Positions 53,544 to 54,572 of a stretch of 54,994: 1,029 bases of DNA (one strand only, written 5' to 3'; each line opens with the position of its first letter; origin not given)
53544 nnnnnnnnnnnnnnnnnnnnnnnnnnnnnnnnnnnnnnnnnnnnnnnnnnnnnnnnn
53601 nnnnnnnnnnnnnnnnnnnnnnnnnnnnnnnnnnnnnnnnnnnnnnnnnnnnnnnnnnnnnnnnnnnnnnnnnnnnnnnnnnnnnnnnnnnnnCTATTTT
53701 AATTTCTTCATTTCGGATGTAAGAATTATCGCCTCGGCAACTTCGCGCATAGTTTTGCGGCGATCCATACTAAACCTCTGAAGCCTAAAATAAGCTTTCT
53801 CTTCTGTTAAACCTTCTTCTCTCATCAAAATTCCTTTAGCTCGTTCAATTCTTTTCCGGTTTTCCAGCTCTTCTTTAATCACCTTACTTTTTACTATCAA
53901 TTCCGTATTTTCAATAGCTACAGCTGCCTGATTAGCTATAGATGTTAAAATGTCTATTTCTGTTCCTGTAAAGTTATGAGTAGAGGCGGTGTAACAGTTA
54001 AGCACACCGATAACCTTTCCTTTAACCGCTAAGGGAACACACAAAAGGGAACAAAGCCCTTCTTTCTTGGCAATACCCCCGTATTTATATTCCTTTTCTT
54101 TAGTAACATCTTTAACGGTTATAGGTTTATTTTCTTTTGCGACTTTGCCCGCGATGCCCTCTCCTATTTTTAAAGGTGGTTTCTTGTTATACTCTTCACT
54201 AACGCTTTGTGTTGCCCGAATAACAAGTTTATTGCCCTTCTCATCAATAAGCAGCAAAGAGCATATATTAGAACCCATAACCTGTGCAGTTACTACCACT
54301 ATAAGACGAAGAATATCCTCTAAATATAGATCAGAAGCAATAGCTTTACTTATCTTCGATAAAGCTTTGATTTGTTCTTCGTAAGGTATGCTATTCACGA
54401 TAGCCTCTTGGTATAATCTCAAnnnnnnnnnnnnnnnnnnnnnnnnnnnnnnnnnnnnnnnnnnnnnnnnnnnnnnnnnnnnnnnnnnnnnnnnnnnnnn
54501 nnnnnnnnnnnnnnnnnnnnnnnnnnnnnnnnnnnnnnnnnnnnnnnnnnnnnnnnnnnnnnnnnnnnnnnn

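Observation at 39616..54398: Ten-gene operon joining the glutamine amidotransferases of four pathways behind a GAF-ANTAR regulator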

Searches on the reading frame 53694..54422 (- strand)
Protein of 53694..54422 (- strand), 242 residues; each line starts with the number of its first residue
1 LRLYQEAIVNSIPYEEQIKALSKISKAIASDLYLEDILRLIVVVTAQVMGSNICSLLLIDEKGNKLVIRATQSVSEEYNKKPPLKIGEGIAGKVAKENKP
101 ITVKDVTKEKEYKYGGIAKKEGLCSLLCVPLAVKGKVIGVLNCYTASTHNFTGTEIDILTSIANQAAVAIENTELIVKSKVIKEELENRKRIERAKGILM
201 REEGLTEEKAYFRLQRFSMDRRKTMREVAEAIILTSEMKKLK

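Call 3: search_protein_families(library=pfam, proteins=[window:53694-54422:-])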
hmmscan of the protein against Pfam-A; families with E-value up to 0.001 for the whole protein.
window:53694-54422:- (242 aa): 5 families
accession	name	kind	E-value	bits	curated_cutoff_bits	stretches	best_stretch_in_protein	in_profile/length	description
PF13185.12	GAF_2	-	7.5e-25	88.1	28.6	1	34-171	4-136/136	GAF domain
PF01590.32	GAF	-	6.5e-21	75.7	22.4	1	34-170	2-133/133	GAF domain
PF03861.19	ANTAR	-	2.9e-20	72.2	27.3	1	183-233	4-54/54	ANTAR domain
PF13492.12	GAF_3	-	6.9e-14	52.8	27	1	34-172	2-129/129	GAF domain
PF22922.2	GAF_NLP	-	0.0002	21.4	24.1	1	80-147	77-148/175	NLP protein GAF domain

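Call 4: search_protein_families(library=ncbifam, proteins=[window:53694-54422:-])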
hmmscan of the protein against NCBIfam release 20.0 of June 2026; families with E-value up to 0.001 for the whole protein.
window:53694-54422:- (242 aa): 9 families
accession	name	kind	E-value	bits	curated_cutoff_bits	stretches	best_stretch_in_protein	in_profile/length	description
NF008283.0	PRK11061.1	equivalog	2.7e-18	65.6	583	1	21-199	5-181/748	phosphoenolpyruvate--protein phosphotransferase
TIGR01817.1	nifA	equivalog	7.5e-16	58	528.85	1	16-202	2-189/534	nif-specific transcriptional activator NifA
NF047786.1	his_kin_MadS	equivalog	1e-07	31.5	500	1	125-208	129-214/434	MadS family sensor histidine kinase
NF053781.1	cdiGMPphdstlr2612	equivalog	2.6e-07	28.7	1600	1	99-195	357-450/1268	Tlr1612 family c-di-GMP phosphodiesterase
NF041673.1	transregRamA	equivalog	1.4e-06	27.6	500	1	84-163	58-139/280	acetate metabolism transcriptional regulator RamA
NF038250.1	nitrate_NreA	equivalog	1.6e-06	27.9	175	1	81-141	51-114/142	nitrate respiration regulation accessory nitrate sensor NreA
NF011958.0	PRK15429.1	equivalog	5.6e-06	25.2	830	1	17-186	186-360/692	formate hydrogenlyase transcriptional activator FlhA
NF038230.1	Regu_Geo_Pelo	equivalog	6.8e-06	24.2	1200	1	33-196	18-184/935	GPMC system transcriptional regulator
NF041606.1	dguan_cyc_DgcA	equivalog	8.1e-06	25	370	1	18-178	14-177/340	diguanylate cyclase DgcA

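Call 44: find_homologous_proteins(query=window:53694-54398:-, max_evalue=1e-10)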
Query window:53694-54398:- (234 aa): 7600 proteins with E <= 1e-10 among 8000 candidates; the best 120 are listed.
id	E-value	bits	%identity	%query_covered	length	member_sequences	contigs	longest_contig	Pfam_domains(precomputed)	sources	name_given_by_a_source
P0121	2.1e-140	483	100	100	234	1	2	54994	PF13185.13,PF01590.33,PF03861.20,PF13492.13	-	-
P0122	3.6e-136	469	98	100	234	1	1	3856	PF13185.13,PF01590.33,PF03861.20,PF13492.13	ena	-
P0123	2.5e-133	460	94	100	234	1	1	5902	PF13185.13,PF01590.33,PF03861.20,PF13492.13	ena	-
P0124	3.0e-133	460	95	100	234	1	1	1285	PF22922.3,PF13185.13,PF01590.33,PF03861.20,PF13492.13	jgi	-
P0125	3.2e-131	453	93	100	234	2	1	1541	PF13185.13,PF01590.33,PF03861.20,PF13492.13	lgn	-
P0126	4.6e-131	453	92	100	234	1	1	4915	PF13185.13,PF01590.33,PF03861.20,PF13492.13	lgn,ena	-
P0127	5.1e-131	452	94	100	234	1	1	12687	PF13185.13,PF01590.33,PF03861.20,PF13492.13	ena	-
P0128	6.6e-127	439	89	100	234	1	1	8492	PF22922.3,PF13185.13,PF01590.33,PF03861.20,PF13492.13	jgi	jgi:signal transduction protein with GAF and PtsI domain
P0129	1.8e-126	437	90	100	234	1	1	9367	PF22922.3,PF13185.13,PF01590.33,PF03861.20,PF13492.13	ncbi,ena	-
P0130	2.5e-125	434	89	100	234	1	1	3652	PF22922.3,PF13185.13,PF01590.33,PF03861.20,PF13492.13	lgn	-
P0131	2.8e-124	430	89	100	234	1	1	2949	PF13185.13,PF01590.33,PF03861.20,PF13492.13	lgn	-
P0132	4.0e-124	430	88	100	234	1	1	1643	PF13185.13,PF01590.33,PF03861.20,PF13492.13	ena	-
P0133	5.2e-124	429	88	100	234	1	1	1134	PF22922.3,PF13185.13,PF01590.33,PF03861.20,PF13492.13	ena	-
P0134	5.3e-124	429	88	100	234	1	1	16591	PF13185.13,PF01590.33,PF03861.20,PF13492.13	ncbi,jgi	-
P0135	9.1e-124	429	88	100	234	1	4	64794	PF22922.3,PF13185.13,PF01590.33,PF03861.20,PF13492.13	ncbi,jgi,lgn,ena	-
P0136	1.3e-123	428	87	100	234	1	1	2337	PF13185.13,PF01590.33,PF03861.20,PF13492.13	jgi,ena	-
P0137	1.6e-123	428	87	100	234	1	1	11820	PF22922.3,PF13185.13,PF01590.33,PF03861.20,PF13492.13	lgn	-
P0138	1.8e-123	428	87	100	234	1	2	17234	PF22922.3,PF13185.13,PF01590.33,PF03861.20,PF13492.13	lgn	-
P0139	3.4e-123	427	87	100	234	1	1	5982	PF22922.3,PF13185.13,PF01590.33,PF03861.20,PF13492.13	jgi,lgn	-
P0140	3.5e-123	427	87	100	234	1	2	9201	PF13185.13,PF01590.33,PF03861.20,PF13492.13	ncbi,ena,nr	ncbi:MAG: GAF and ANTAR domain-containing protein [Candidatus Omnitrophica bacterium]|nr:GAF and ANT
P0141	4.0e-123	427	88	100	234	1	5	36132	PF13185.13,PF01590.33,PF03861.20,PF13492.13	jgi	-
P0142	4.1e-123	427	87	100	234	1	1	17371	PF22922.3,PF13185.13,PF01590.33,PF03861.20,PF13492.13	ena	-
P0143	7.2e-123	426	87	100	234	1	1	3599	PF22922.3,PF13185.13,PF01590.33,PF03861.20,PF13492.13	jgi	-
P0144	1.4e-122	425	86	100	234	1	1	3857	PF13185.13,PF01590.33,PF03861.20,PF13492.13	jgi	-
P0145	1.5e-122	425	87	100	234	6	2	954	PF13185.13,PF01590.33,PF03861.20,PF13492.13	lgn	-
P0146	1.5e-122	425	87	100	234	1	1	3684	PF22922.3,PF13185.13,PF01590.33,PF03861.20,PF13492.13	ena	-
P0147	2.1e-122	424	86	100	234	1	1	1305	PF22922.3,PF13185.13,PF01590.33,PF03861.20,PF13492.13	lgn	-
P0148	2.1e-122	424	87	100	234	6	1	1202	PF13185.13,PF01590.33,PF03861.20,PF13492.13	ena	-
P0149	3.4e-122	424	86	100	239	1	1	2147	PF22922.3,PF13185.13,PF01590.33,PF03861.20,PF13492.13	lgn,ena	-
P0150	3.7e-122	423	87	100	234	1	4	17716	PF22922.3,PF13185.13,PF01590.33,PF03861.20,PF13492.13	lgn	-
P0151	4.1e-122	423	86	100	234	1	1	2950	PF22922.3,PF13185.13,PF01590.33,PF03861.20,PF13492.13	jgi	-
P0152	1.2e-121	422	86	100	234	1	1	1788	PF13185.13,PF01590.33,PF03861.20,PF13492.13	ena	-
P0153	1.3e-121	422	86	99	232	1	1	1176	PF22922.3,PF13185.13,PF01590.33,PF03861.20,PF13492.13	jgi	-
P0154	2.4e-121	421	87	99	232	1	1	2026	PF22922.3,PF13185.13,PF01590.33,PF03861.20,PF13492.13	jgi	jgi:signal transduction protein with GAF and PtsI domain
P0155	4.0e-121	420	87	99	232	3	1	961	PF22922.3,PF13185.13,PF01590.33,PF03861.20,PF13492.13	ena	-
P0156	6.6e-121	419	87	99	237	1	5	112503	PF13185.13,PF01590.33,PF03861.20,PF13492.13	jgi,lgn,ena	-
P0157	6.9e-121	419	87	100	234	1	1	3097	PF22922.3,PF13185.13,PF01590.33,PF03861.20,PF13492.13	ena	-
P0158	7.5e-121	419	86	100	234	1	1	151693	PF22922.3,PF13185.13,PF01590.33,PF03861.20,PF13492.13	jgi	jgi:signal transduction protein with GAF and PtsI domain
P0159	1.5e-120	418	85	100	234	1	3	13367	PF13185.13,PF01590.33,PF03861.20,PF13492.13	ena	-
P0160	1.7e-120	418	85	100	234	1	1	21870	PF22922.3,PF13185.13,PF01590.33,PF03861.20,PF13492.13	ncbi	-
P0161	3.1e-120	417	85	100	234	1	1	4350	PF13185.13,PF01590.33,PF03861.20,PF13492.13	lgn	-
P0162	3.4e-120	417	86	100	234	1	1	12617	PF22922.3,PF13185.13,PF01590.33,PF03861.20,PF13492.13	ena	-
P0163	7.9e-120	416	85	100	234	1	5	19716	PF13185.13,PF01590.33,PF03861.20,PF13492.13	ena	-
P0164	9.2e-120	416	85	100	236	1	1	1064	PF13185.13,PF01590.33,PF03861.20,PF13492.13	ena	-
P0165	2.1e-119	414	85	99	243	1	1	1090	PF22922.3,PF13185.13,PF01590.33,PF03861.20,PF13492.13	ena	-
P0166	2.2e-119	414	85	100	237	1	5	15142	PF22922.3,PF13185.13,PF01590.33,PF03861.20,PF13492.13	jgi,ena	-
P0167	2.5e-119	414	85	100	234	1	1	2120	PF13185.13,PF01590.33,PF03861.20,PF13492.13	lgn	-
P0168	3.0e-119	414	86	99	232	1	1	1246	PF22922.3,PF13185.13,PF01590.33,PF03861.20,PF13492.13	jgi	jgi:signal transduction protein with GAF and PtsI domain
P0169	3.1e-119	414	85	100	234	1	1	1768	PF22922.3,PF13185.13,PF01590.33,PF03861.20,PF13492.13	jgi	jgi:signal transduction protein with GAF and PtsI domain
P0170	3.9e-119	414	85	100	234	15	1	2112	PF22922.3,PF13185.13,PF01590.33,PF03861.20,PF13492.13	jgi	-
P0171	5.8e-119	413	84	100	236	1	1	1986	PF13185.13,PF01590.33,PF03861.20,PF13492.13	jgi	jgi:signal transduction protein with GAF and PtsI domain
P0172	6.6e-119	413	85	99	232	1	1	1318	PF22922.3,PF13185.13,PF01590.33,PF03861.20,PF13492.13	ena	-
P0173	8.5e-119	412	84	100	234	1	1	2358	PF13185.13,PF01590.33,PF03861.20,PF13492.13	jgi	-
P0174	9.3e-119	412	85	99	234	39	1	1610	PF13185.13,PF01590.33,PF03861.20,PF13492.13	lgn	-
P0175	1.3e-118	412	84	99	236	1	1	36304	PF22922.3,PF13185.13,PF01590.33,PF03861.20,PF13492.13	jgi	-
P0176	2.2e-118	411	85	99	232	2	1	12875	PF22922.3,PF13185.13,PF01590.33,PF03861.20,PF13492.13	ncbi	-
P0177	2.7e-118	411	85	99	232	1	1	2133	PF22922.3,PF13185.13,PF01590.33,PF03861.20,PF13492.13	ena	-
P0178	4.0e-118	410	84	100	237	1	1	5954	PF22922.3,PF13185.13,PF01590.33,PF03861.20,PF13492.13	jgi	-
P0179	7.7e-118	409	85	100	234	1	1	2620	PF13185.13,PF01590.33,PF03861.20,PF13492.13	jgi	jgi:signal transduction protein with GAF and PtsI domain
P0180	9.1e-118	409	84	100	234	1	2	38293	PF22922.3,PF13185.13,PF01590.33,PF03861.20,PF13492.13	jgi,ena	jgi:signal transduction protein with GAF and PtsI domain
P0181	1.3e-117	409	86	99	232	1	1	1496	PF22922.3,PF13185.13,PF01590.33,PF03861.20,PF13492.13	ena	-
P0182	1.5e-117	408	83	100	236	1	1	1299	PF13185.13,PF01590.33,PF03861.20,PF13492.13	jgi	jgi:signal transduction protein with GAF and PtsI domain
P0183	5.6e-117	406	83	99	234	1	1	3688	PF13185.13,PF01590.33,PF03861.20,PF13492.13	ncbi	-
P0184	7.4e-117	406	84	99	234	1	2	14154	PF13185.13,PF01590.33,PF03861.20,PF13492.13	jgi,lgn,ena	jgi:signal transduction protein with GAF and PtsI domain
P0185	1.2e-116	405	84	99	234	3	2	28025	PF13185.13,PF01590.33,PF03861.20,PF13492.13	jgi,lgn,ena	-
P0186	1.6e-116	405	82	100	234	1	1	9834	PF13185.13,PF01590.33,PF03861.20,PF13492.13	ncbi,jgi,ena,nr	ncbi:MAG: GAF and ANTAR domain-containing protein [Candidatus Omnitrophica bacterium]|nr:GAF and ANT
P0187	2.6e-116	404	82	100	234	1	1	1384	PF13185.13,PF01590.33,PF03861.20,PF13492.13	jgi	-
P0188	3.5e-116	404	82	100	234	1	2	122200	PF13185.13,PF01590.33,PF03861.20,PF13492.13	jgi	jgi:signal transduction protein with GAF and PtsI domain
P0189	3.9e-116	404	83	100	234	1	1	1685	PF13185.13,PF01590.33,PF03861.20,PF13492.13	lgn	-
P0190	4.1e-116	404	82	100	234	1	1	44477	PF13185.13,PF01590.33,PF03861.20,PF13492.13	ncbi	-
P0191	4.4e-116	404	83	99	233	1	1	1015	PF13185.13,PF01590.33,PF03861.20,PF13492.13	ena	-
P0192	5.1e-116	403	82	100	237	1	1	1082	PF13185.13,PF01590.33,PF03861.20,PF13492.13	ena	-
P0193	6.4e-116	403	83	100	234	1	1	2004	PF22922.3,PF13185.13,PF01590.33,PF03861.20,PF13492.13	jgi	-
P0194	1.0e-115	402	82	100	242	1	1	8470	PF13185.13,PF01590.33,PF03861.20,PF13492.13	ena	-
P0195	1.1e-115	402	82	99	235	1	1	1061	PF13185.13,PF01590.33,PF03861.20,PF13492.13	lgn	-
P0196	1.2e-115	402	84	99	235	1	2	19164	PF13185.13,PF01590.33,PF03861.20,PF13492.13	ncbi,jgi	jgi:signal transduction protein with GAF and PtsI domain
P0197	1.7e-115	402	82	99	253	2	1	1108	PF13185.13,PF01590.33,PF03861.20,PF13492.13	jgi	-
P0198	2.9e-115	401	82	99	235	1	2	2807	PF13185.13,PF01590.33,PF03861.20,PF13492.13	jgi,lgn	jgi:signal transduction protein with GAF and PtsI domain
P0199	3.6e-115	401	81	99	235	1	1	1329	PF13185.13,PF01590.33,PF03861.20,PF13492.13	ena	-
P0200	3.7e-115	401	83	98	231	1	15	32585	PF22922.3,PF13185.13,PF01590.33,PF03861.20,PF13492.13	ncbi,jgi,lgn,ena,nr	ncbi:MAG: histidine kinase [Candidatus Omnitrophica bacterium CG23_combo_of_CG06-09_8_20_14_all_40_1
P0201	3.7e-115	401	83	100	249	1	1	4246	PF22922.3,PF13185.13,PF01590.33,PF03861.20,PF13492.13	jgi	jgi:signal transduction protein with GAF and PtsI domain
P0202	3.9e-115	400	83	100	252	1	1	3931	PF22922.3,PF13185.13,PF01590.33,PF03861.20,PF13492.13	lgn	-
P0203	4.5e-115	400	83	99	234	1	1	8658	PF13185.13,PF01590.33,PF03861.20,PF13492.13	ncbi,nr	ncbi:GAF and ANTAR domain-containing protein [bacterium]|nr:GAF and ANTAR domain-containing protein 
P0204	4.9e-115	400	83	99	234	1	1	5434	PF13185.13,PF01590.33,PF03861.20,PF13492.13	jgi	-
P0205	7.5e-115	400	82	99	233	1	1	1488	PF13185.13,PF01590.33,PF03861.20,PF13492.13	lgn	-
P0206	8.4e-115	399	82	99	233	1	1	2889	PF13185.13,PF01590.33,PF03861.20,PF13492.13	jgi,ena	-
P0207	8.4e-115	399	84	99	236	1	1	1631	PF22922.3,PF13185.13,PF01590.33,PF03861.20,PF13492.13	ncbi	-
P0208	1.3e-114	399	82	99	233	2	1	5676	PF22922.3,PF13185.13,PF01590.33,PF03861.20,PF13492.13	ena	-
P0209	1.3e-114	399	82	100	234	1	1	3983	PF13185.13,PF01590.33,PF03861.20,PF13492.13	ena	-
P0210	1.3e-114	399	82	100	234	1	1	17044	PF22922.3,PF13185.13,PF01590.33,PF03861.20,PF13492.13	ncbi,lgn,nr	ncbi:MAG: GAF domain-containing protein [Candidatus Omnitrophica bacterium]|nr:GAF domain-containing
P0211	1.3e-114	399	84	100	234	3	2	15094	PF13185.13,PF01590.33,PF03861.20,PF13492.13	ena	-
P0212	1.3e-114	399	81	99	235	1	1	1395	PF13185.13,PF01590.33,PF03861.20,PF13492.13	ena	-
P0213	1.4e-114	399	82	99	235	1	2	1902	PF13185.13,PF01590.33,PF03861.20,PF13492.13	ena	-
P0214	1.6e-114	399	83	100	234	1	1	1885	PF22922.3,PF13185.13,PF01590.33,PF03861.20,PF13492.13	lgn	-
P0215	2.0e-114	398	82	99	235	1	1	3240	PF13185.13,PF01590.33,PF03861.20,PF13492.13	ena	-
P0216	2.2e-114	398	81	99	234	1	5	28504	PF13185.13,PF01590.33,PF03861.20,PF13492.13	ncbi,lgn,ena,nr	ncbi:MAG: GAF domain-containing protein [Actinobacteria bacterium]|nr:GAF domain-containing protein 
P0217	2.7e-114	398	81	99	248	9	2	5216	PF22922.3,PF13185.13,PF01590.33,PF03861.20,PF13492.13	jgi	-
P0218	4.3e-114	397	83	100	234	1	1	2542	PF13185.13,PF01590.33,PF03861.20,PF13492.13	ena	-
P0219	4.4e-114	397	81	99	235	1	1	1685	PF13185.13,PF01590.33,PF03861.20,PF13492.13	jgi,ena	-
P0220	4.5e-114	397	81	99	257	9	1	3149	PF13185.13,PF01590.33,PF03861.20,PF13492.13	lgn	-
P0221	4.7e-114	397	81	100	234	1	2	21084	PF22922.3,PF13185.13,PF01590.33,PF03861.20,PF13492.13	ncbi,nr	ncbi:MAG: GAF and ANTAR domain-containing protein [Candidatus Omnitrophica bacterium]|nr:GAF and ANT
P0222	4.8e-114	397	82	100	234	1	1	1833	PF22922.3,PF13185.13,PF01590.33,PF03861.20,PF13492.13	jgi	-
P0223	6.0e-114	397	81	99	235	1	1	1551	PF13185.13,PF01590.33,PF03861.20,PF13492.13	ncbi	-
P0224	6.8e-114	396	81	99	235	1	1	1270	PF13185.13,PF01590.33,PF03861.20,PF13492.13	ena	-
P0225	6.9e-114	396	80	100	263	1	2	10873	PF13185.13,PF01590.33,PF03861.20,PF13492.13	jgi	jgi:signal transduction protein with GAF and PtsI domain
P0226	7.7e-114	396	81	99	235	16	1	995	PF13185.13,PF01590.33,PF03861.20,PF13492.13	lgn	-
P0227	8.1e-114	396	81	99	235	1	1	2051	PF13185.13,PF01590.33,PF03861.20,PF13492.13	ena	-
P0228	8.6e-114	396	81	99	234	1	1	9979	PF13185.13,PF01590.33,PF03861.20,PF13492.13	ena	-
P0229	1.0e-113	396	81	100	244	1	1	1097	PF22922.3,PF13185.13,PF01590.33,PF03861.20,PF13492.13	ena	-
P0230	1.1e-113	396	81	100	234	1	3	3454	PF13185.13,PF01590.33,PF03861.20,PF13492.13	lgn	-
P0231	1.1e-113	396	82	100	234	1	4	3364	PF13185.13,PF01590.33,PF03861.20,PF13492.13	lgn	-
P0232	1.1e-113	396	81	99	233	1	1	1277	PF13185.13,PF01590.33,PF03861.20,PF13492.13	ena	-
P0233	1.4e-113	395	82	100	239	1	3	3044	PF13185.13,PF01590.33,PF03861.20,PF13492.13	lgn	-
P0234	1.5e-113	395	82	100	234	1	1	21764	PF13185.13,PF01590.33,PF03861.20,PF13492.13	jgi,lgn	-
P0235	1.5e-113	395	82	99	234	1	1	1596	PF13185.13,PF01590.33,PF03861.20,PF13492.13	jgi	jgi:signal transduction protein with GAF and PtsI domain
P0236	1.5e-113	395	82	100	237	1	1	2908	PF13185.13,PF01590.33,PF03861.20,PF13492.13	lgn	-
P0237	1.6e-113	395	81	99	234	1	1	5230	PF13185.13,PF01590.33,PF03861.20,PF13492.13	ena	-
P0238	1.6e-113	395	80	100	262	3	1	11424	PF13185.13,PF01590.33,PF03861.20,PF13492.13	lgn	-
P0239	1.7e-113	395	80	99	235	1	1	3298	PF13185.13,PF01590.33,PF03861.20,PF13492.13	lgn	-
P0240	2.0e-113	395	82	99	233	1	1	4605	PF13185.13,PF01590.33,PF03861.20,PF13492.13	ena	-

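Call 45: find_encoding_contigs(protein=P0127, flank=10000, max_places=2)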
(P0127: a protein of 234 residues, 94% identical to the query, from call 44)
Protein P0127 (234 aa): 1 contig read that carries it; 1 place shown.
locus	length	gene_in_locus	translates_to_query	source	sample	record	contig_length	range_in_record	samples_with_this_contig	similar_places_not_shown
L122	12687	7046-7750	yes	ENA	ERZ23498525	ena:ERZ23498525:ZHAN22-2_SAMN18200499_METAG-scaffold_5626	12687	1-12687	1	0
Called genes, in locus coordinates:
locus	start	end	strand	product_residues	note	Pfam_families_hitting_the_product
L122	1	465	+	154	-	?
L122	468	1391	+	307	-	PF00364:Biotin_lipoyl (weak), PF25917:BSH_RND, PF25984:BSH_YknX, PF25997:BSH_YhbJ (weak), PF25954:Beta-barrel_RND_2, PF25967:RND-MFP_C, PF25975:CzcB_C, PF25989:YknX_C, +2 more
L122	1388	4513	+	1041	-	PF00873:ACR_tran, PF03176:MMPL (weak)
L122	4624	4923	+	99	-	PF05597:Phasin (weak)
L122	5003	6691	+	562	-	PF03109:ABC1, PF27536:UbiB_helical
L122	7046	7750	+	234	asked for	PF01590:GAF, PF13185:GAF_2, PF13492:GAF_3, PF03861:ANTAR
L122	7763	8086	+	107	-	PF02954:HTH_8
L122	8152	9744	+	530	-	PF01645:Glu_synthase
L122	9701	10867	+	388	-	PF00988:CPSase_sm_chain, PF00117:GATase, PF07722:Peptidase_C26 (faint)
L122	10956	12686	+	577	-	?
